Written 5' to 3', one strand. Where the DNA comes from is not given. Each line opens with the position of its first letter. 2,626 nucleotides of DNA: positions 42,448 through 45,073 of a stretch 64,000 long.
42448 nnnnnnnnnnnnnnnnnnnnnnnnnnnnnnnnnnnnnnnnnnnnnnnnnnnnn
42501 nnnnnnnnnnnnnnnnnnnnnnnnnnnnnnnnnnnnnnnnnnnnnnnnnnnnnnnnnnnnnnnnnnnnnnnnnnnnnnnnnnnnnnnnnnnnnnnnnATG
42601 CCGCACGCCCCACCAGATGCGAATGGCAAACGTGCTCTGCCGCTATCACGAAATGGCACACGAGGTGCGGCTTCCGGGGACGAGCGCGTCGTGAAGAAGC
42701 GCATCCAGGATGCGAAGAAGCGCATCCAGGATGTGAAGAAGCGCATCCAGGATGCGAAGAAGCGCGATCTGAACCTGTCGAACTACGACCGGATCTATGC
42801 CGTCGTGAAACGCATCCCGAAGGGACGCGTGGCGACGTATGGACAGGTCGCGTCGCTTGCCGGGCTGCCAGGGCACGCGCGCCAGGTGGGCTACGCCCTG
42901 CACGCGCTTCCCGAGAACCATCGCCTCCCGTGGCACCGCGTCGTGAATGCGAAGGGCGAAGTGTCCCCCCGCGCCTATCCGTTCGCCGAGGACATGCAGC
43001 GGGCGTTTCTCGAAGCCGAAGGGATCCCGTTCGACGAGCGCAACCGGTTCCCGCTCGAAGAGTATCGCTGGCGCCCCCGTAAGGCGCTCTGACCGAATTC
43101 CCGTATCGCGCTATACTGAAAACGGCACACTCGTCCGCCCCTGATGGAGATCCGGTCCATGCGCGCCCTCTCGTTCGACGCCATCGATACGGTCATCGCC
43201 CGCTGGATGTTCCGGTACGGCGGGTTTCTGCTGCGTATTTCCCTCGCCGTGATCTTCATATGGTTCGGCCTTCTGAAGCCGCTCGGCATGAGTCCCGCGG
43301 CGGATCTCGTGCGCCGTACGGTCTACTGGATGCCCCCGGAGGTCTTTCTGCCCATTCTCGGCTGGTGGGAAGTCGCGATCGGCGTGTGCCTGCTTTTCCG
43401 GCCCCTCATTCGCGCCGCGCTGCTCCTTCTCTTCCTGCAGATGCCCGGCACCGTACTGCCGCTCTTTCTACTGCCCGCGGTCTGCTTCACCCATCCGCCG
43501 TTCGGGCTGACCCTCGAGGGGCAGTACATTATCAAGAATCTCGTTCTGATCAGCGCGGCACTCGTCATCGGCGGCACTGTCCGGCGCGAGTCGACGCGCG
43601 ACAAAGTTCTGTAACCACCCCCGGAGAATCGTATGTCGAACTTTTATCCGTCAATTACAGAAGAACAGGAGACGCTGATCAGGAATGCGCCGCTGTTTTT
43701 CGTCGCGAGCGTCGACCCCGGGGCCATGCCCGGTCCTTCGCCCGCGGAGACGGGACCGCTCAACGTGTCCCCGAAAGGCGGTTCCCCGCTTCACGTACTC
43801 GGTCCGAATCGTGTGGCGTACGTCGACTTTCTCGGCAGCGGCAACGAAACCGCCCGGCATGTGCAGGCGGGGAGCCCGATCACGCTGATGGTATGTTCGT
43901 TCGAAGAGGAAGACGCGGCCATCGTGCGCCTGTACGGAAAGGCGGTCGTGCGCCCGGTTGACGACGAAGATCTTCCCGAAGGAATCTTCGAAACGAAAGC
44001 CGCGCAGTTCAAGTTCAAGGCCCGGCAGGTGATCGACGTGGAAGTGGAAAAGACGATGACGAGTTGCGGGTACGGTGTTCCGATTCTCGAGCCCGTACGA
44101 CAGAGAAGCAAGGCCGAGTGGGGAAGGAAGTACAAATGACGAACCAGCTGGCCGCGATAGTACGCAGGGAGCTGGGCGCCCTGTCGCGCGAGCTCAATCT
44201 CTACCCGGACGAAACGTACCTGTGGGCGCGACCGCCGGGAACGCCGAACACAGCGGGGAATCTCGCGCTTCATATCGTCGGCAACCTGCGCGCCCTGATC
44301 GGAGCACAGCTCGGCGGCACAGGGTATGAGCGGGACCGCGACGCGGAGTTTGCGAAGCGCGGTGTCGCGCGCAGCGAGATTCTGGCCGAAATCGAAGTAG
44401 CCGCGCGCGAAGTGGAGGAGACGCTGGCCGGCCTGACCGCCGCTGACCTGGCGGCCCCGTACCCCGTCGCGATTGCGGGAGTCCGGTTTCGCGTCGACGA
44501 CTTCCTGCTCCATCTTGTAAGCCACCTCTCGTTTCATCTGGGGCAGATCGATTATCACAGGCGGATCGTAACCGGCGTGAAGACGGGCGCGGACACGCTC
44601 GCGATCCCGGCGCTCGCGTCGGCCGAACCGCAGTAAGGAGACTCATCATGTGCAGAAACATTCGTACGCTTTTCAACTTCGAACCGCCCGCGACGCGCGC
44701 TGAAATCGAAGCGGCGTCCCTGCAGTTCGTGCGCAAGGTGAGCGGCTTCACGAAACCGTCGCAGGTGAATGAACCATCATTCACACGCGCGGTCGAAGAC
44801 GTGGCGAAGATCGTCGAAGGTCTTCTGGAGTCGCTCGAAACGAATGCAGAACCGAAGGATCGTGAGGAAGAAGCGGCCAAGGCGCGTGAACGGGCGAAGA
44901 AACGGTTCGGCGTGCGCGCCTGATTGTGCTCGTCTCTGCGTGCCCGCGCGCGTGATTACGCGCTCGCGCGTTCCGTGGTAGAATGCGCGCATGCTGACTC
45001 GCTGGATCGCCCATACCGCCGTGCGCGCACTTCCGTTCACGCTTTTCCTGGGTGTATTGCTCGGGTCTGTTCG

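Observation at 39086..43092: A Dna2-like Fe-S nuclease + exonuclease + SF1B helicase protein translationally coupled to an alkyltransferase-like (Atl) gene: candidate dedicated lesion-repair or nucleic-acid immunity module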

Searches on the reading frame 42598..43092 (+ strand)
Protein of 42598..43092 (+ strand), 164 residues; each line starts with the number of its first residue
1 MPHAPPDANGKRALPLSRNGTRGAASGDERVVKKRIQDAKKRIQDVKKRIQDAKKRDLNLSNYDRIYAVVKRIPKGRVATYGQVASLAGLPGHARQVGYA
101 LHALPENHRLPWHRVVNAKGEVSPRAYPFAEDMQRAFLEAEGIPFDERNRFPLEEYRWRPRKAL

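Call 3: search_protein_families(library=pfam, proteins=[window:42598-43092:+], max_evalue=0.01)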
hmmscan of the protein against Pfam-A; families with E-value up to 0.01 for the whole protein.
window:42598-43092:+ (164 aa): 1 family
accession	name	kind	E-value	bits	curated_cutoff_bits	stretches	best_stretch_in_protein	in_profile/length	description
PF01035.26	DNA_binding_1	-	6e-25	87.3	27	1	63-143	3-81/81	6-O-methylguanine DNA methyltransferase, DNA binding domain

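Call 5: search_protein_families(library=ncbifam, proteins=[window:42691-43092:+], max_evalue=0.01)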
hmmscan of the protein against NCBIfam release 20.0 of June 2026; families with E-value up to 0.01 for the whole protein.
window:42691-43092:+ (133 aa): 5 families
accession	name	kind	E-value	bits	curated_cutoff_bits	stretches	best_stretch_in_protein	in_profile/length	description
TIGR00589.1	ogt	superfamily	1.5e-10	41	46.4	1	34-109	6-79/80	methylated-DNA--[protein]-cysteine S-methyltransferase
NF007626.0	PRK10286.1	equivalog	1.6e-07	31.6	192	1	34-92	92-150/171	methylated-DNA--[protein]-cysteine S-methyltransferase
NF003022.0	PRK03887.1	equivalog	4e-06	26.8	164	1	34-112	96-170/175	methylated-DNA--protein-cysteine methyltransferase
NF041132.1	DNA_protcyst_Mta_Thcoc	equivalog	2.9e-05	24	250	1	34-111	96-169/169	methylated-DNA--protein-cysteine methyltransferase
NF011964.0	PRK15435.1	equivalog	0.00015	20.9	345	1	33-93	273-333/354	bifunctional DNA-binding transcriptional regulator/O6-methylguanine-DNA methyltransferase Ada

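Call 6: search_protein_families(library=padloc, proteins=[window:42691-43092:+], max_evalue=0.01)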
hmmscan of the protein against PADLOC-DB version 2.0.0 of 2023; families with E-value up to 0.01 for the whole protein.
window:42691-43092:+ (133 aa): 0 families

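Call 25: search_solved_structures(query=window:42691-43092:+, max_evalue=0.001, show_alignments=3)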
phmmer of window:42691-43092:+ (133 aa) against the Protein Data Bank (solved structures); distinct sequences matched with E-value up to 0.001: 18.
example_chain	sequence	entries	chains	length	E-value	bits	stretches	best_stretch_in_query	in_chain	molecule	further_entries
2kif_A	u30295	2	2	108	3.2e-26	95.2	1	34-130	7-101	O6-methylguanine-DNA methyltransferase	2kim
3gva_A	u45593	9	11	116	5.3e-21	78.3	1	32-130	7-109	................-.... protein 1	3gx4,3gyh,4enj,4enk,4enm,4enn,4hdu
4wxd_A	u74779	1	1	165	2.1e-07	34.3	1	32-110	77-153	Methylated-DNA--protein-cysteine methyltransferase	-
4bhb_A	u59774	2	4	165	2.1e-07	34.3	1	32-110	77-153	METHYLATED-DNA--PROTEIN-CYSTEINE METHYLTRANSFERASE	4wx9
4bhc_A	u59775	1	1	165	2.1e-07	34.3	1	32-110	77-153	METHYLATED-DNA--PROTEIN-CYSTEINE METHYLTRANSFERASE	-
4wxc_A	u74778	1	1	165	5.1e-07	33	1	32-110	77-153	Methylated-DNA--protein-cysteine methyltransferase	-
5llq_A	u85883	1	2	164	5.7e-06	29.7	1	27-114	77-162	Methylated-DNA--protein-cysteine methyltransferase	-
4zyg_A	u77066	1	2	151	1.2e-05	28.6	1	27-114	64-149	Methylated-DNA--protein-cysteine methyltransferase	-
4zyh_A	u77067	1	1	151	1.2e-05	28.6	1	27-114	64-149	Methylated-DNA--protein-cysteine methyltransferase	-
4zye_A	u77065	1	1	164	1.5e-05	28.3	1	27-114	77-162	Methylated-DNA--protein-cysteine methyltransferase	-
4zyd_A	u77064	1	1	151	1.7e-05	28.1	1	27-114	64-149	Methylated-DNA--protein-cysteine methyltransferase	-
1qnt_A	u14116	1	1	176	2.4e-05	27.7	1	35-92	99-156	METHYLATED-DNA--PROTEIN-CYSTEINE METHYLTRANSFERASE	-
1yfh_A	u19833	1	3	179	2.4e-05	27.6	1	35-92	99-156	Methylated-DNA--protein-cysteine methyltransferase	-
1t39_A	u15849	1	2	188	2.7e-05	27.5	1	35-92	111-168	Methylated-DNA--protein-cysteine methyltransferase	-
1eh6_A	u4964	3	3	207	3.2e-05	27.2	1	35-92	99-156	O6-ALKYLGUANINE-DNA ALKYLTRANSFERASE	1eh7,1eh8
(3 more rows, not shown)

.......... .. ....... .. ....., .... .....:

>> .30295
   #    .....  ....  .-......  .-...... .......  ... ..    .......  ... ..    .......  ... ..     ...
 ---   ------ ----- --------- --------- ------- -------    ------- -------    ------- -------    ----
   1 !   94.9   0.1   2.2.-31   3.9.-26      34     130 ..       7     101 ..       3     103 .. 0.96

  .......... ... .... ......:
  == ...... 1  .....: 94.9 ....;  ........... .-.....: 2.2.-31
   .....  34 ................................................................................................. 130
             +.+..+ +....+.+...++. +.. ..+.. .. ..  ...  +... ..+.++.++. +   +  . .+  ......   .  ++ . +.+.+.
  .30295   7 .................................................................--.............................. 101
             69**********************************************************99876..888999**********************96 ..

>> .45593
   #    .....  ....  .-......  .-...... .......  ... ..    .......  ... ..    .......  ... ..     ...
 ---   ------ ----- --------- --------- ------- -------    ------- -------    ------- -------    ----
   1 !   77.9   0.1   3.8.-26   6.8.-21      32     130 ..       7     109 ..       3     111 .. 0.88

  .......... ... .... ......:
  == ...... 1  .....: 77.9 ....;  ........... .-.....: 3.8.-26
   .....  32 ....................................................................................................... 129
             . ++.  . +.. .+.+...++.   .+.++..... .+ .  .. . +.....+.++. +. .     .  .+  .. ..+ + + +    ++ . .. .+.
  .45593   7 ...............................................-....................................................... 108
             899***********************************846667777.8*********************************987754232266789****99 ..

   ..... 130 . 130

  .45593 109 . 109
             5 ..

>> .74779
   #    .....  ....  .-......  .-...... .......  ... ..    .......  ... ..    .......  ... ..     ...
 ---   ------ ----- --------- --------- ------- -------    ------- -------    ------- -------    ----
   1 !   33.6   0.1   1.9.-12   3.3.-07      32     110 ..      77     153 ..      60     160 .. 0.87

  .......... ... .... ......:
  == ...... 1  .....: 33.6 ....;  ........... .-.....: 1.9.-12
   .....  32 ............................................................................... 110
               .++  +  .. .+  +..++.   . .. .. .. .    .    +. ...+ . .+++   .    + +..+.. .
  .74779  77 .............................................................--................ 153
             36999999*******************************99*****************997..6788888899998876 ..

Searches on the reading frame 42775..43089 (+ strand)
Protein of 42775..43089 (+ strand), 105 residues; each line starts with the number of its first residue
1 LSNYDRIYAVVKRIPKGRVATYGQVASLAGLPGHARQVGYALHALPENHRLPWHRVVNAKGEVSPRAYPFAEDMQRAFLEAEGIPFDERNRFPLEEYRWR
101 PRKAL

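Call 38: find_related_loci(query=window:42775-43089:+, collection=metagenome_contigs, flank=6000)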
Query window:42775-43089:+ (105 aa) in metagenome_contigs; peptide patterns used: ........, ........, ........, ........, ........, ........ (x = any residue, [..] = any of these).
600 stretches matched a pattern (row limit reached: there are more); 580 encode a relative of the query (tblastn E <= 1e-3); the best 80 are kept; 80 distinct loci.
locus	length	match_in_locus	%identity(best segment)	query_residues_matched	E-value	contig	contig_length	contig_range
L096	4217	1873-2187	66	1-105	3e-43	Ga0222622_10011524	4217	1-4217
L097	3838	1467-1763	69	4-102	6e-43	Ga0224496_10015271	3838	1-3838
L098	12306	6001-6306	66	2-103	9e-43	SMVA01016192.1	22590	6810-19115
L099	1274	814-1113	66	3-102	1e-43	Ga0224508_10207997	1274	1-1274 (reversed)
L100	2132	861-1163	67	3-103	1e-42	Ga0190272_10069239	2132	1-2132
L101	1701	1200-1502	65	4-104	7e-43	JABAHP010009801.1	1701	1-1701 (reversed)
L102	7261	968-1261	65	3-100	3e-42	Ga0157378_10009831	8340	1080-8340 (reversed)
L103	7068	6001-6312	63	2-105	4e-42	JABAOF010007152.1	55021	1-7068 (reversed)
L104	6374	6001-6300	68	3-102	3e-42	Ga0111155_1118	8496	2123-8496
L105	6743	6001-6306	67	3-104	6e-42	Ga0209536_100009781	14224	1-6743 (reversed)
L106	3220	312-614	68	2-102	1e-41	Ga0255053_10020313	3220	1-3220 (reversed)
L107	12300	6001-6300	69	3-102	1e-41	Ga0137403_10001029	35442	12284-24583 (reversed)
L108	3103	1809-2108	66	5-104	2e-41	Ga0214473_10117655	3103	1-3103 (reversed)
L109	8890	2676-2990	66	1-104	2e-41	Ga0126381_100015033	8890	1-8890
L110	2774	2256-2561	67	2-103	3e-41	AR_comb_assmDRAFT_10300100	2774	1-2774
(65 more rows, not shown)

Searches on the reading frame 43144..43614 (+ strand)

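Call 3: search_protein_families(library=pfam, proteins=[window:43144-43614:+], max_evalue=0.01)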
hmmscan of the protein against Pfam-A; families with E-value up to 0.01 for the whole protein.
window:43144-43614:+ (156 aa): 2 families
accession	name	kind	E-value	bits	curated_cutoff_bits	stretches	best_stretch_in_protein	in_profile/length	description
PF07681.17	DoxX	-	0.0016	19.4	23.6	1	28-104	3-80/85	DoxX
PF07291.16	MauE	-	0.0016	19.2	27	0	28-100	6-80/128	Methylamine utilisation protein MauE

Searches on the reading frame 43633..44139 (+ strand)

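Call 3: search_protein_families(library=pfam, proteins=[window:43633-44139:+], max_evalue=0.01)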
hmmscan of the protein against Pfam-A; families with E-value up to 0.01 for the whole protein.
window:43633-44139:+ (168 aa): 1 family
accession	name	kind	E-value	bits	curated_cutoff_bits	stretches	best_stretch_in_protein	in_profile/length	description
PF01243.27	PNPOx_N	-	2.1e-08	35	28.1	1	8-141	1-116/120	Pyridoxamine 5'-phosphate oxidase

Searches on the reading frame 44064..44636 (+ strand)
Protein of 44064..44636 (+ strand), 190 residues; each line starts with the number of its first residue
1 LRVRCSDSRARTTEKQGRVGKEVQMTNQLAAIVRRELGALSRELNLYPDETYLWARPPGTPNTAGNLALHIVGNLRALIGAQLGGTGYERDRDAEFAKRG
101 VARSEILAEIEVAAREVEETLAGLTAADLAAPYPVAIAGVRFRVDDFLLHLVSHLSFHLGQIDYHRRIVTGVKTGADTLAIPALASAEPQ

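Call 71: search_protein_families(library=pfam, proteins=[window:44064-44636:+], max_evalue=0.0001)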
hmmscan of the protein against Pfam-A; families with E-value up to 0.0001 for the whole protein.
window:44064-44636:+ (190 aa): 3 families
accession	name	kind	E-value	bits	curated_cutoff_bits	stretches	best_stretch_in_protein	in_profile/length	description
PF12867.12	DinB_2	-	2.3e-12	47.9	24.8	1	39-162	8-128/128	DinB superfamily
PF07609.16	DUF1572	-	1.3e-07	31.9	23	1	41-171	22-151/163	Protein of unknown function (DUF1572)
PF04978.18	MST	-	1.5e-05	25.9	27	1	51-171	23-149/149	Mycothiol-S-transferase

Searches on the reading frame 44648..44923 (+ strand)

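Call 71: search_protein_families(library=pfam, proteins=[window:44648-44923:+], max_evalue=0.0001)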
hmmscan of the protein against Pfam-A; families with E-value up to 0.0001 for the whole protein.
window:44648-44923:+ (91 aa): 1 family
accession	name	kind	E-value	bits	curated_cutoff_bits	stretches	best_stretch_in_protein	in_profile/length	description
PF10041.14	DUF2277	-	2.4e-36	124.4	25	1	1-78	1-78/78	Uncharacterized conserved protein (DUF2277)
